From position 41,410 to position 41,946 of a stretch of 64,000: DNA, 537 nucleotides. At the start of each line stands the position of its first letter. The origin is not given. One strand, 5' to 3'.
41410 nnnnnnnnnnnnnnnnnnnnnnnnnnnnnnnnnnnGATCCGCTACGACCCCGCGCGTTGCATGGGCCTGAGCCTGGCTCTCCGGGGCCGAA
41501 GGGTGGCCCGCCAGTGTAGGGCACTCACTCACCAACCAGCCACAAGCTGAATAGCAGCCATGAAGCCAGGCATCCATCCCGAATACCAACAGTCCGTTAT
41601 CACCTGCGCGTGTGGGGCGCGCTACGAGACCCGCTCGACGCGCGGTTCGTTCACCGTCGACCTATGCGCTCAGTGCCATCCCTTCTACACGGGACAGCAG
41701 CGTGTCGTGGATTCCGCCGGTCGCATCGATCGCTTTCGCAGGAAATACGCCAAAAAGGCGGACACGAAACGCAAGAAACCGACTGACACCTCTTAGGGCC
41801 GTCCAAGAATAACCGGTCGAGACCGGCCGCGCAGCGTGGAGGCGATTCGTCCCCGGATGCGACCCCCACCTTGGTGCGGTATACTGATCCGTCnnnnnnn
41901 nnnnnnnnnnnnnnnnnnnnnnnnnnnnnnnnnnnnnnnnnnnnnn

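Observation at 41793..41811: The conserved TTAG end of the repeat family supplies the TAG stop codon of at least five genes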

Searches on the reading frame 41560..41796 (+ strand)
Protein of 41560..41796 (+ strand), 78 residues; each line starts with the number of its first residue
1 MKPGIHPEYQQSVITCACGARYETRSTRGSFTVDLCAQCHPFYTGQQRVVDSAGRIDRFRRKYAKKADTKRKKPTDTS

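Call 37: find_encoding_contigs(protein=window:41560-41796:+, flank=3000, max_places=6)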
Protein window:41560-41796:+ (78 aa): 7 contigs read that carry it; 6 places shown.
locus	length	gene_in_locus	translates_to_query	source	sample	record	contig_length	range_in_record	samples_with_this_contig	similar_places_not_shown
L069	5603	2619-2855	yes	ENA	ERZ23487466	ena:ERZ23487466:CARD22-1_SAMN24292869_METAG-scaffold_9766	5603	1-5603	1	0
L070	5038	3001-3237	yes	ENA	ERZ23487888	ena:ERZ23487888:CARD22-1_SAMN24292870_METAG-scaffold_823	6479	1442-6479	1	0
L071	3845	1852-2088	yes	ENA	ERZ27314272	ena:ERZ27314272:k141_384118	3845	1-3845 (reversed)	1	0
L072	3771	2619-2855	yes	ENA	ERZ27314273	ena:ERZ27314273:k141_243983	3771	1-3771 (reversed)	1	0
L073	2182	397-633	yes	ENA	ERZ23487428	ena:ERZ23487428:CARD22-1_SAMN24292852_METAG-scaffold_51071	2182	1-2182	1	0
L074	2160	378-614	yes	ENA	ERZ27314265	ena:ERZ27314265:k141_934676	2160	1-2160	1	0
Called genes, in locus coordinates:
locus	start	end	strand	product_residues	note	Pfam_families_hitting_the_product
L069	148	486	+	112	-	-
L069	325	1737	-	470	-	PF07396:Porin_O_P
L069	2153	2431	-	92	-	PF00708:Acylphosphatase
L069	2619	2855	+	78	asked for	PF01197:Ribosomal_L31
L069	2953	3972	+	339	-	PF07136:DUF1385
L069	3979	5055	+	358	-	PF03462:PCRF, PF00472:RF-1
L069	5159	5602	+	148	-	?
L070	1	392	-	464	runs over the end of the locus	PF07396:Porin_O_P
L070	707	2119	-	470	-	PF07396:Porin_O_P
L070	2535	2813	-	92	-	PF00708:Acylphosphatase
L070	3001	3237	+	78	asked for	PF01197:Ribosomal_L31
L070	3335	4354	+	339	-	PF07136:DUF1385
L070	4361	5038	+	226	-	?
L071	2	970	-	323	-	?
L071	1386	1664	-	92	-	PF00708:Acylphosphatase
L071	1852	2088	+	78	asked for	PF01197:Ribosomal_L31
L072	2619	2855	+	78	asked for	PF01197:Ribosomal_L31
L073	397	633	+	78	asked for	PF01197:Ribosomal_L31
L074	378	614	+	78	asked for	PF01197:Ribosomal_L31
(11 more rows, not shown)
